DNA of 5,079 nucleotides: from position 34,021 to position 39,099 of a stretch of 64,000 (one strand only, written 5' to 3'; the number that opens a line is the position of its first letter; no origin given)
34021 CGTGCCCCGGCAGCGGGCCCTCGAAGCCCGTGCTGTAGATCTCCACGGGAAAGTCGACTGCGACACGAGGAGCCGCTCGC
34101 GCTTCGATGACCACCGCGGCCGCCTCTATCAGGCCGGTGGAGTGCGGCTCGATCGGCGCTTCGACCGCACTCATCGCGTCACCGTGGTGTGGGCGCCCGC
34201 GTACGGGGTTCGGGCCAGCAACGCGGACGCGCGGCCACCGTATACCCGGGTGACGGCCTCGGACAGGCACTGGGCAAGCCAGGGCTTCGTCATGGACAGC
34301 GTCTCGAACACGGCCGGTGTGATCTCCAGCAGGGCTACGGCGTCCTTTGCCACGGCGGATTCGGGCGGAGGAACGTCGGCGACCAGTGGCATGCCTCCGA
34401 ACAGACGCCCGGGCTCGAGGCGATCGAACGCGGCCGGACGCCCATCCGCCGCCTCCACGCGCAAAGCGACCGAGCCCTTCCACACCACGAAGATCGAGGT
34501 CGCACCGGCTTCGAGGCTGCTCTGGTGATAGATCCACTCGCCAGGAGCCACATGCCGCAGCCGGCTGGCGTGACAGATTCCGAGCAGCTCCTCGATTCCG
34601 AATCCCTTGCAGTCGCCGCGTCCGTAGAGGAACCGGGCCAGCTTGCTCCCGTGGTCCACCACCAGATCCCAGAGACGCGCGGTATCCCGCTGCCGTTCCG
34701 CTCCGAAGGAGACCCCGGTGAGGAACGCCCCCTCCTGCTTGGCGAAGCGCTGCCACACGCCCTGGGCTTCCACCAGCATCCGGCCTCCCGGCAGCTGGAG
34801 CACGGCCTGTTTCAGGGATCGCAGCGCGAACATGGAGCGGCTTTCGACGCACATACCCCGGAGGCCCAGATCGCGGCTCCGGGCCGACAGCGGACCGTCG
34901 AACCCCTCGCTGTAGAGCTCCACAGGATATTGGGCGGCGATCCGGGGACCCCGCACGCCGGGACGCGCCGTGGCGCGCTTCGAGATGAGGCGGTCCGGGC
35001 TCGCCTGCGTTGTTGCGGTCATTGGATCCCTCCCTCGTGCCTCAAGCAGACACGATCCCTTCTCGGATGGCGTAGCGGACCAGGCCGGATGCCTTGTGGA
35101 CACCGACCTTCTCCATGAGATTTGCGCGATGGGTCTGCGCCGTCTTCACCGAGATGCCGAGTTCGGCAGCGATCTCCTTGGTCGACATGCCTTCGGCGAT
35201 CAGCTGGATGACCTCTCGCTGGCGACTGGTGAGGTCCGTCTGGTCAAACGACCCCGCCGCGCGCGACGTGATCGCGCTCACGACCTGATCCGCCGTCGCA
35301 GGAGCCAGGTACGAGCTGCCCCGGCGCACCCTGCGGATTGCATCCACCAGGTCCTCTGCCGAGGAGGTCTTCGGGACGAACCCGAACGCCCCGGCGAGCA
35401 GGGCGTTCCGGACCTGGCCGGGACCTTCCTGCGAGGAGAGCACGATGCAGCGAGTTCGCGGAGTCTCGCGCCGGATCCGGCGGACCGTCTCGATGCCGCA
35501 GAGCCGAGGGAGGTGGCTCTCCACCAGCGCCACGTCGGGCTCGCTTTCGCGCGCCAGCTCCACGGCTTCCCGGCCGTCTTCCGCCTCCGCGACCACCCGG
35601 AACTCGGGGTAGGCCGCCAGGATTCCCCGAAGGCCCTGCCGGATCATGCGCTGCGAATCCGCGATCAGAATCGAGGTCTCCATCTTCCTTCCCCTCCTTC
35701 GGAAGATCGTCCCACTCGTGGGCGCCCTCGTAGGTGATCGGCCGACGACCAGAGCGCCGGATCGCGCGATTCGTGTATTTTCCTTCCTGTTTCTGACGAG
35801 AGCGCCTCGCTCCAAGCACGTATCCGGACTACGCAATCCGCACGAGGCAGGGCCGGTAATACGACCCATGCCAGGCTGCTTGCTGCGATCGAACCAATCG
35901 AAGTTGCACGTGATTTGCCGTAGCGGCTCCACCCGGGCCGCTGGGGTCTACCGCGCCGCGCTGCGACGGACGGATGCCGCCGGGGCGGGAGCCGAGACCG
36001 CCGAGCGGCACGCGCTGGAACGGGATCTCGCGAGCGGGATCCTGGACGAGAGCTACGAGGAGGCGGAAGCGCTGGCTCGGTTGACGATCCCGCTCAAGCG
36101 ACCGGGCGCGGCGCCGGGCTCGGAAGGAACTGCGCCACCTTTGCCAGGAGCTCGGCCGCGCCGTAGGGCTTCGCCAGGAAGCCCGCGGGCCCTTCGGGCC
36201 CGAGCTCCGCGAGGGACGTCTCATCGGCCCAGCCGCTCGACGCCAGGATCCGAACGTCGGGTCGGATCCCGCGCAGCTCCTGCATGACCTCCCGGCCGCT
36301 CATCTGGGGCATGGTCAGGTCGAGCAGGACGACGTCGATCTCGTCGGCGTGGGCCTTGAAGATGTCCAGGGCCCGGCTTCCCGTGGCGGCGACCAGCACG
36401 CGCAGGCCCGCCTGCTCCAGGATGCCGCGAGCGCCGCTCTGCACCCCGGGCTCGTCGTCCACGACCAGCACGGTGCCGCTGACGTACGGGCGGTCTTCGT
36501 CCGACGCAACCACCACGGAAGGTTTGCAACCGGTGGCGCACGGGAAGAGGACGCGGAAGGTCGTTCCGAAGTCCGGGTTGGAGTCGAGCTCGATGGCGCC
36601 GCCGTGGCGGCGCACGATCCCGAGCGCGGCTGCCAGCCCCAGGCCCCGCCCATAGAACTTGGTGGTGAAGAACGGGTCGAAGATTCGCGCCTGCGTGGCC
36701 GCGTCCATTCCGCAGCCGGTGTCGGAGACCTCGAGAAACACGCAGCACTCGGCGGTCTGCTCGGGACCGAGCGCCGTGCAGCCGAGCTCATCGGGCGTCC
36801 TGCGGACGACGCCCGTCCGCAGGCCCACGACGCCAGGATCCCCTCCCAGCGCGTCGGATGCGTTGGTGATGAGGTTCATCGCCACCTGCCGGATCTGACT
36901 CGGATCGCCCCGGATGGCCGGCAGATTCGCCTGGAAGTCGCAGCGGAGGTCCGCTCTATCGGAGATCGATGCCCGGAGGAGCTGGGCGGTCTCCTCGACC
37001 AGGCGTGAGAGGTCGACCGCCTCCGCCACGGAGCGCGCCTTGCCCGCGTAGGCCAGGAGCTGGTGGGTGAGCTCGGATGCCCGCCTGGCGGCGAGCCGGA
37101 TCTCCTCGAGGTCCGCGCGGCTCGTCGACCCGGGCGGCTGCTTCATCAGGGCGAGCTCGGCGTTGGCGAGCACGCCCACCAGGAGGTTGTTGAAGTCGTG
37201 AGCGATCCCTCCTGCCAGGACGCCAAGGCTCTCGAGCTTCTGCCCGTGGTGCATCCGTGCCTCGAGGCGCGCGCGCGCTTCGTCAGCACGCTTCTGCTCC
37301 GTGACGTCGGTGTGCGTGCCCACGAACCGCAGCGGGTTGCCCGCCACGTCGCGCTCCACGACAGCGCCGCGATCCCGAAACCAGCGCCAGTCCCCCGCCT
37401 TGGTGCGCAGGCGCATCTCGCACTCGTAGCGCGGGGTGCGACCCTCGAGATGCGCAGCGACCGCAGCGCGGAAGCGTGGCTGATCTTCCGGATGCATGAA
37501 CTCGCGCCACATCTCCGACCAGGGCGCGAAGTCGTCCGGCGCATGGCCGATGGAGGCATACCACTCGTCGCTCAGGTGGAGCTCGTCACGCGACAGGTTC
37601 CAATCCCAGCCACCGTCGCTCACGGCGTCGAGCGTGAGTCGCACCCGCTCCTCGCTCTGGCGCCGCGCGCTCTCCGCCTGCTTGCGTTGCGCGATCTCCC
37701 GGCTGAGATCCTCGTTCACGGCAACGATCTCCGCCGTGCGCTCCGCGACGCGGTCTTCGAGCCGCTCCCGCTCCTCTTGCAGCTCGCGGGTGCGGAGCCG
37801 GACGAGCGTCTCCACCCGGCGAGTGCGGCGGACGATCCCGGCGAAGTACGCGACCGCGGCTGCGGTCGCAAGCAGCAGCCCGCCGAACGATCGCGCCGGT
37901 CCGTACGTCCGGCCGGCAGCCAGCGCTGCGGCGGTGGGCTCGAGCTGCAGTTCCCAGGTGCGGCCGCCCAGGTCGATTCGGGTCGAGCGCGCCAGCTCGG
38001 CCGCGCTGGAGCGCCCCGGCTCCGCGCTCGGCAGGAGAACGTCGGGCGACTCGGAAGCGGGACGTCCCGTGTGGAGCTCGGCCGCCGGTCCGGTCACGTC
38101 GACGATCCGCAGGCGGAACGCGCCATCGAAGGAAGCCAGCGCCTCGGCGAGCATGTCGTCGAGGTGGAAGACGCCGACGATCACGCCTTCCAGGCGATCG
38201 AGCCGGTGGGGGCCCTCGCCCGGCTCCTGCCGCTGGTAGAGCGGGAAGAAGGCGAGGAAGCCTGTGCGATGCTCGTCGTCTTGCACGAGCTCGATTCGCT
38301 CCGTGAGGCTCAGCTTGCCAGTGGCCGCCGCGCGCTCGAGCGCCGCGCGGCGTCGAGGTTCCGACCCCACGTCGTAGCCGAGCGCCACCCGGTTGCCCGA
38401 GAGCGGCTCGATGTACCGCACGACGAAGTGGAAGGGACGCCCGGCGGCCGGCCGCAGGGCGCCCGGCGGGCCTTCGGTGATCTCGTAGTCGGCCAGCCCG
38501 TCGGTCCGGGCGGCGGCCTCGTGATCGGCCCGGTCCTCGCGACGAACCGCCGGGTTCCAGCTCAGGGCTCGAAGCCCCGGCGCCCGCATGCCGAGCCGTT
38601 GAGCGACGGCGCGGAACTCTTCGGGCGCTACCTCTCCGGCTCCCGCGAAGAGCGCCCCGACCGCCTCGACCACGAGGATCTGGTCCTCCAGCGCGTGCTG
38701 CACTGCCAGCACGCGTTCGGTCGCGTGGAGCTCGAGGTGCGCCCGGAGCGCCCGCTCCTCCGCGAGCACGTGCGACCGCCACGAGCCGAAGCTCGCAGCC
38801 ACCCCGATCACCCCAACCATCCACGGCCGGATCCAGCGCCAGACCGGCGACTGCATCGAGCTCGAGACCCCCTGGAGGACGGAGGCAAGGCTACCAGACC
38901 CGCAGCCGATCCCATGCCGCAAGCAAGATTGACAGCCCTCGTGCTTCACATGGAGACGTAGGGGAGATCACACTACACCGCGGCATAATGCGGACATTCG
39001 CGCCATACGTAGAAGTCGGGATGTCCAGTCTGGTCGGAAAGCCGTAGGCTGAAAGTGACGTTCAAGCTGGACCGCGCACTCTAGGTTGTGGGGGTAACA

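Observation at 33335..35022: Tandem paralogues fusing a PilZ c-di-GMP receptor to a degenerate cyclic-nucleotide-binding domain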

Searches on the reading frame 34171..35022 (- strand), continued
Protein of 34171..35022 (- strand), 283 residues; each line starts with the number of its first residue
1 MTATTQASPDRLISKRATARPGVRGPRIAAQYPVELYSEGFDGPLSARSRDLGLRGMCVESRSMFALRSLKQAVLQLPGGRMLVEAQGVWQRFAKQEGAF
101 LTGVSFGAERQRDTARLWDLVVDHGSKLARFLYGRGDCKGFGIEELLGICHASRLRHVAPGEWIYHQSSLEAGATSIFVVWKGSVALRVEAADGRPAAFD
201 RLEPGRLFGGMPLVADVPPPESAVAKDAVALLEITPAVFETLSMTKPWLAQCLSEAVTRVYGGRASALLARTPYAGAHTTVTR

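Call 85: search_protein_families(library=pfam, alignment_id=A4, max_evalue=0.01)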
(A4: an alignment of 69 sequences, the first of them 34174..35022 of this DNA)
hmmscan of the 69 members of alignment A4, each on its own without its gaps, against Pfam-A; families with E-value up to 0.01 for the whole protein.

A. member 1, window:34174-35022:- (283 aa): 1 family
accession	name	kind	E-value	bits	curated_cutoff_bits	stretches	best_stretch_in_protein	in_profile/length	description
PF00027.35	cNMP_binding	-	1.5e-11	44.6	27.5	1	156-243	2-86/89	Cyclic nucleotide-binding domain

B. families by the number of members that match (of 69 scanned): 3 families
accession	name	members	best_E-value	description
PF00027.35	cNMP_binding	69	7.9e-16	Cyclic nucleotide-binding domain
PF07238.19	PilZ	67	2.9e-10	PilZ domain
PF10103.15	Zincin_2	1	0.0072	Zincin-like metallopeptidase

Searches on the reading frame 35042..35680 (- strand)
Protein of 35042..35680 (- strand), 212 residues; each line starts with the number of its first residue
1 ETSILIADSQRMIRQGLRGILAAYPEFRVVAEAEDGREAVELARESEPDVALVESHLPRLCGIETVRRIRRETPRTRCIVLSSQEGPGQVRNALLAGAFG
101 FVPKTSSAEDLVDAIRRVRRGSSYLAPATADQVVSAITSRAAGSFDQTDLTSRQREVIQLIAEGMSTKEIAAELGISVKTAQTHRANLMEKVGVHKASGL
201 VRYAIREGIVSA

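Call 4: search_protein_families(library=pfam, proteins=[window:35042-35680:-], max_evalue=1)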
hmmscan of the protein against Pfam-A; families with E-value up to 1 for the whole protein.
window:35042-35680:- (212 aa): 36 families (the best 25 are shown)
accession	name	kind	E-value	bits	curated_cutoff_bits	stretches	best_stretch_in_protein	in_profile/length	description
PF00072.30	Response_reg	-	1.5e-22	80.2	30.2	1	4-116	1-111/111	Response regulator receiver domain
PF00196.25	GerE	-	3.5e-18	65.4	23.5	1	150-204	3-57/57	Bacterial regulatory proteins, luxR family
PF08281.18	Sigma70_r4_2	-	1.6e-09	37.7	25.7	1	150-186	11-48/54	Sigma-70, region 4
PF13384.12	HTH_23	-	8.9e-07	29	24.6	1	154-183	7-36/50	Homeodomain-like domain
PF13518.12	HTH_28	-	2.8e-05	24.5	25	1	154-184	2-32/52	Helix-turn-helix domain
PF02796.21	HTH_7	-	8.7e-05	23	23.8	1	152-180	8-37/45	Helix-turn-helix domain of resolvase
PF13551.12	HTH_29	-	0.0002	21.8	28.1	1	156-185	3-33/64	Winged helix-turn helix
PF04545.22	Sigma70_r4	-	0.00021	21.2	24.1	1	150-180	5-36/50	Sigma-70, region 4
PF19889.5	DUF6362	-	0.00098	19.9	31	1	150-192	56-98/98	Domain of unknown function (DUF6362)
PF14493.12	HTH_40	-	0.0012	19.5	27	1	155-192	3-40/89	Helix-turn-helix domain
PF01726.22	LexA_DNA_bind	-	0.0026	17.9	23.7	1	148-191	2-53/65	LexA DNA binding domain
PF12840.13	HTH_20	-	0.003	18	27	1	155-182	7-36/51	Helix-turn-helix domain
PF13412.12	HTH_24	-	0.0031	17.5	21.9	1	155-191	6-44/48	Winged helix-turn-helix DNA-binding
PF24033.1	DUF7342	-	0.0037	17.7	31.6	1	153-196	6-49/150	Family of unknown function (DUF7342)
PF04218.19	CENP-B_N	-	0.0038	17.3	21.2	1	150-180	7-38/53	CENP-B N-terminal DNA-binding domain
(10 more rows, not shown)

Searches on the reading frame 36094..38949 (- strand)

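Call 4: search_protein_families(library=pfam, proteins=[window:36094-38949:-], max_evalue=1)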
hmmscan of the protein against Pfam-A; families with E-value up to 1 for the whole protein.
window:36094-38949:- (951 aa): 7 families
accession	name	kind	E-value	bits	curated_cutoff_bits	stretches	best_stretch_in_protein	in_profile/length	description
PF03924.19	CHASE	-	1.9e-46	158.7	25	1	106-290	2-184/189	CHASE domain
PF08447.18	PAS_3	-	2.1e-22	79.6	25.6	1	457-546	2-89/89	PAS fold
PF00072.30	Response_reg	-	5.8e-21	75.2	30.2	1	827-938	1-110/111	Response regulator receiver domain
PF02518.31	HATPase_c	-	1.5e-18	67.7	26.4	1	681-804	1-109/111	Histidine kinase-, DNA gyrase B-, and HSP90-like ATPase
PF00512.31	HisKA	-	2.9e-05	24.5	26.9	1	578-635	5-61/66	His Kinase A (phospho-acceptor) domain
PF08448.16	PAS_4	-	0.00032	21.3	23.1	1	481-554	40-110/110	PAS fold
PF02310.24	B12-binding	-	0.22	11.8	32.1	0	842-902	22-85/121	B12 binding domain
